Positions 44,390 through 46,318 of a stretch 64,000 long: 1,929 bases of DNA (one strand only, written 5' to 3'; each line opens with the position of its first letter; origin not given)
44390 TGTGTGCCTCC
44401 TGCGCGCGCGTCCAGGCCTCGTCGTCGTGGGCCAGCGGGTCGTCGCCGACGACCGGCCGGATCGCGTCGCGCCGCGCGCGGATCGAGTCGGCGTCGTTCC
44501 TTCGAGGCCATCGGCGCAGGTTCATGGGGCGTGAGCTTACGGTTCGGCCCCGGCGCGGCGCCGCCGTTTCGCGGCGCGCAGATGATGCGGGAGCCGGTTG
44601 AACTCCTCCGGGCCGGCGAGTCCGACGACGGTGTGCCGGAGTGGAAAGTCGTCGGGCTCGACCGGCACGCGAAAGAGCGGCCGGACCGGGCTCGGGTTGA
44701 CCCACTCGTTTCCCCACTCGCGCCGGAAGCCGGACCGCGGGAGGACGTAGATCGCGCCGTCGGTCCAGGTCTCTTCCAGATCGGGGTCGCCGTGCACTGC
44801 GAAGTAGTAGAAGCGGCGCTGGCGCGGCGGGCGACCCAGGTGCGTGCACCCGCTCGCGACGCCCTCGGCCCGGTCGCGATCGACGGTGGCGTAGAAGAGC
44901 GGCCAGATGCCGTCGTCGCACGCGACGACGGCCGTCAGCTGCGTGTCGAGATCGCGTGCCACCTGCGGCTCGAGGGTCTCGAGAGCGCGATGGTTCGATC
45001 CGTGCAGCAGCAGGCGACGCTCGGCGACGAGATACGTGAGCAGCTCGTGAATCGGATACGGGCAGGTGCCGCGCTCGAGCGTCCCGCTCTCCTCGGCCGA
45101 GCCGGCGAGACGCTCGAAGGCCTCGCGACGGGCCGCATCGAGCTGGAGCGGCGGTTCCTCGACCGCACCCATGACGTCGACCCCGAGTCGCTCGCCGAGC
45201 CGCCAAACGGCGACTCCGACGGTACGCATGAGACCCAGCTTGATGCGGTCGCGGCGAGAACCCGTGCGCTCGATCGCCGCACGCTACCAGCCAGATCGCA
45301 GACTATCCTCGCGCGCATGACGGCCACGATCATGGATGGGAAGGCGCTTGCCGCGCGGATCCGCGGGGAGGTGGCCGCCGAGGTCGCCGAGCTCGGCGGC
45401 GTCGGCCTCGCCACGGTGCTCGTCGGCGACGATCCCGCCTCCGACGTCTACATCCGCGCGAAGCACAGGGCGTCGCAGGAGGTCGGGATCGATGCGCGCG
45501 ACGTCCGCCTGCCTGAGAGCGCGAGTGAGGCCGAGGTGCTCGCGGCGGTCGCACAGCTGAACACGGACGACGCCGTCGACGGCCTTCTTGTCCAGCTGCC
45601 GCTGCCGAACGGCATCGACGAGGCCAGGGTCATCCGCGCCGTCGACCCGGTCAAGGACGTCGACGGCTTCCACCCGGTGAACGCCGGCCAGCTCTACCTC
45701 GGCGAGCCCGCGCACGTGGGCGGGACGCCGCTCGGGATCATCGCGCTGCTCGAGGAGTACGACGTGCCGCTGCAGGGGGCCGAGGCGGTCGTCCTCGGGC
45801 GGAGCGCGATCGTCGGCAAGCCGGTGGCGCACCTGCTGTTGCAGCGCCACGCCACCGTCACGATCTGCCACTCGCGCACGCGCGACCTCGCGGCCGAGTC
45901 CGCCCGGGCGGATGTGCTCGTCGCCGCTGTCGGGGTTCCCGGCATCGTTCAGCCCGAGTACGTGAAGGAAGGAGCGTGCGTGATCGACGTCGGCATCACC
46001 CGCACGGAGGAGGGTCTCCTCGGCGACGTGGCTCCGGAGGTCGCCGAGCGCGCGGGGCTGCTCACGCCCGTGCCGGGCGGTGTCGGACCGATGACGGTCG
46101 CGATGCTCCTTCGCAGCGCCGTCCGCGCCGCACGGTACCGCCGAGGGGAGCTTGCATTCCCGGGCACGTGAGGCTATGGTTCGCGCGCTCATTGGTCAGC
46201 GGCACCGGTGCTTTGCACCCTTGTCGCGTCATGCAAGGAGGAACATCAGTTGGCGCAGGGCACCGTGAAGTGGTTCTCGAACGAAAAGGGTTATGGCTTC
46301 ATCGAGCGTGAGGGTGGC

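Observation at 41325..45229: Orphan class-I-type HMG-CoA reductase in a tight five-gene operon with a ferritin-like di-iron protein, a PaaI thioesterase, an APH-fold kinase and an unknown protein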

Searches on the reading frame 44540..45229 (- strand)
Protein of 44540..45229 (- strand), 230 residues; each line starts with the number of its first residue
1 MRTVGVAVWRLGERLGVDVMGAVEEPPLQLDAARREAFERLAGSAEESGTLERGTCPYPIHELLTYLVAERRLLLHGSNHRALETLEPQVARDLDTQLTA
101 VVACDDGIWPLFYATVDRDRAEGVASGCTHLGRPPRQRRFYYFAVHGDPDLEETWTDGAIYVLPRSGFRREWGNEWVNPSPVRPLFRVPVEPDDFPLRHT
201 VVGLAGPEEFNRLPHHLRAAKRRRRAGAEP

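Call 4: search_protein_families(library=pfam, proteins=[window:44540-45229:-], max_evalue=0.01)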
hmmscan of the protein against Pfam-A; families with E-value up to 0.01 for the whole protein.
seq(230 aa): 0 families

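Call 36: search_protein_families(library=ncbifam, proteins=[window:44540-45229:-], max_evalue=0.01)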
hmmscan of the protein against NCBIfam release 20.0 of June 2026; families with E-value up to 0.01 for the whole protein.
window:44540-45229:- (230 aa): 0 families

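Call 65: search_protein_families(library=phrogs, proteins=[window:44540-45229:-], max_evalue=0.1)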
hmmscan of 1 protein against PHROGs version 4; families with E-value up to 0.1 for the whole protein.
window:44540-45229:- (230 aa): 0 families
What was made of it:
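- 44537..45229 (-): Conserved hypothetical protein of 230 aa with no family assignment. It is an accessory gene found only in the window's closer relatives. No Pfam, NCBIfam or PHROGs hit (calls 4, 36, 65).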

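Call 67: search_solved_structures(query=A7, max_evalue=10)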
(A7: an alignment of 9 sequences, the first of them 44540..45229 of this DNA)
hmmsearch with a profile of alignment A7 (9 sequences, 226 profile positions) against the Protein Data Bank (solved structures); distinct sequences matched with E-value up to 10: 3.
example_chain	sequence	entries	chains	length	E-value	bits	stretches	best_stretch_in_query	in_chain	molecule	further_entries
8ka7_A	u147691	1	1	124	0.39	13.3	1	133-180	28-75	De novo design protein -NB7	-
6kj5_A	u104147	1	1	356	0.59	12.7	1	39-85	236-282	10-hydroxygeraniol dehydrogenase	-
6k3g_B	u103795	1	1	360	0.6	12.7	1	39-85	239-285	10-hydroxygeraniol oxidoreductase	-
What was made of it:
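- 44537..45229 (-): No solved-structure match with a profile (call 67).
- Tried and rejected: A profile search of solved structures and searches of Pfam, NCBIfam and PHROGs found nothing (calls 4, 36, 65, 67).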

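Call 71: predict_structure(protein=window:44540-45229:-)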
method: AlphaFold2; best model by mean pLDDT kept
length: 230 residues; sequences in the alignment: 1
mean_pLDDT: 35.0   pTM: 0.25
mean pLDDT of the five models: 35.0, 31.2, 30.9, 29.5, 29.4
residues with pLDDT >= 90: 0; 70-90: 0; 50-70: 11; < 50: 219
segments of 3 or more residues with pLDDT < 50: 1-30, 42-230
pLDDT, mean of each block of 10 residues (from residue 1): 32 39 40 53 44 38 43 30 27 30 29 31 29 29 34 36 35 33 36 35 34 35 33
secondary structure, 60 per line:
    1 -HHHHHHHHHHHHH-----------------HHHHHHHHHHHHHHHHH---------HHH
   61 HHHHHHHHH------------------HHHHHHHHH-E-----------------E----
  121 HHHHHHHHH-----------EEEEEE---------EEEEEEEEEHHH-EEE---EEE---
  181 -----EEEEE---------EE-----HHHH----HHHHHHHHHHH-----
elements in order: H2-14 H32-48 H58-69 H88-96 H121-129 E141-146 E156-164 E169-171 E175-177 E186-190 H207-210 H215-225
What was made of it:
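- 44537..45229 (-): The single-sequence AF2 model is unusable at pLDDT 35 (call 71).
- Tried and rejected: A single-sequence AF2 model was unusable at pLDDT 35 (call 71).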

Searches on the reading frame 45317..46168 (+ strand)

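Call 60: search_protein_families(library=pfam, alignment_id=A6, max_evalue=0.00001)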
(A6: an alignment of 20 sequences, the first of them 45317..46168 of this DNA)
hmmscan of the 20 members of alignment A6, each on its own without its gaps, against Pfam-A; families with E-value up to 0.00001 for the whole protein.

A. member 1, window:45317-46168:+ (284 aa): 2 families
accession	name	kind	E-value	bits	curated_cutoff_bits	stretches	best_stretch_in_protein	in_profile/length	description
PF02882.25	THF_DHG_CYH_C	-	7.3e-59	198.1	27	1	119-274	1-158/160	Tetrahydrofolate dehydrogenase/cyclohydrolase, NAD(P)-binding domain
PF00763.28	THF_DHG_CYH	-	6.2e-37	126.8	32.8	1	6-116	1-115/115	Tetrahydrofolate dehydrogenase/cyclohydrolase, catalytic domain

B. families by the number of members that match (of 20 scanned): 27 families (the first 25 are shown)
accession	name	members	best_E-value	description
PF01041.23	DegT_DnrJ_EryC1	2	1.1e-62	DegT/DnrJ/EryC1/StrS aminotransferase family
PF01425.27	Amidase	1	4.2e-135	Amidase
PF02934.20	GatB_N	1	7.3e-106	GatB/GatE catalytic domain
PF00912.28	Transgly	1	6.8e-67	Transglycosylase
PF02245.21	Pur_DNA_glyco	1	3.9e-63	Methylpurine-DNA glycosylase (MPG)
PF02882.25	THF_DHG_CYH_C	1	7.3e-59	Tetrahydrofolate dehydrogenase/cyclohydrolase, NAD(P)-binding domain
PF01063.24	Aminotran_4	1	2.1e-58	Amino-transferase class IV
PF02826.25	2-Hacid_dh_C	1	1.3e-57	D-isomer specific 2-hydroxyacid dehydrogenase, NAD binding domain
PF00763.28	THF_DHG_CYH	1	6.2e-37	Tetrahydrofolate dehydrogenase/cyclohydrolase, catalytic domain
PF00905.27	Transpeptidase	1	1.6e-32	Penicillin binding protein transpeptidase domain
PF00266.25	Aminotran_5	1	3.8e-32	Aminotransferase class-V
PF00313.28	CSD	1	8.5e-31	'Cold-shock' DNA-binding domain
PF00389.36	2-Hacid_dh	1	3.9e-30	D-isomer specific 2-hydroxyacid dehydrogenase, catalytic domain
PF04073.20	tRNA_edit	1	2.1e-29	Aminoacyl-tRNA editing domain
PF00270.35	DEAD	1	2.8e-24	DEAD/DEAH box helicase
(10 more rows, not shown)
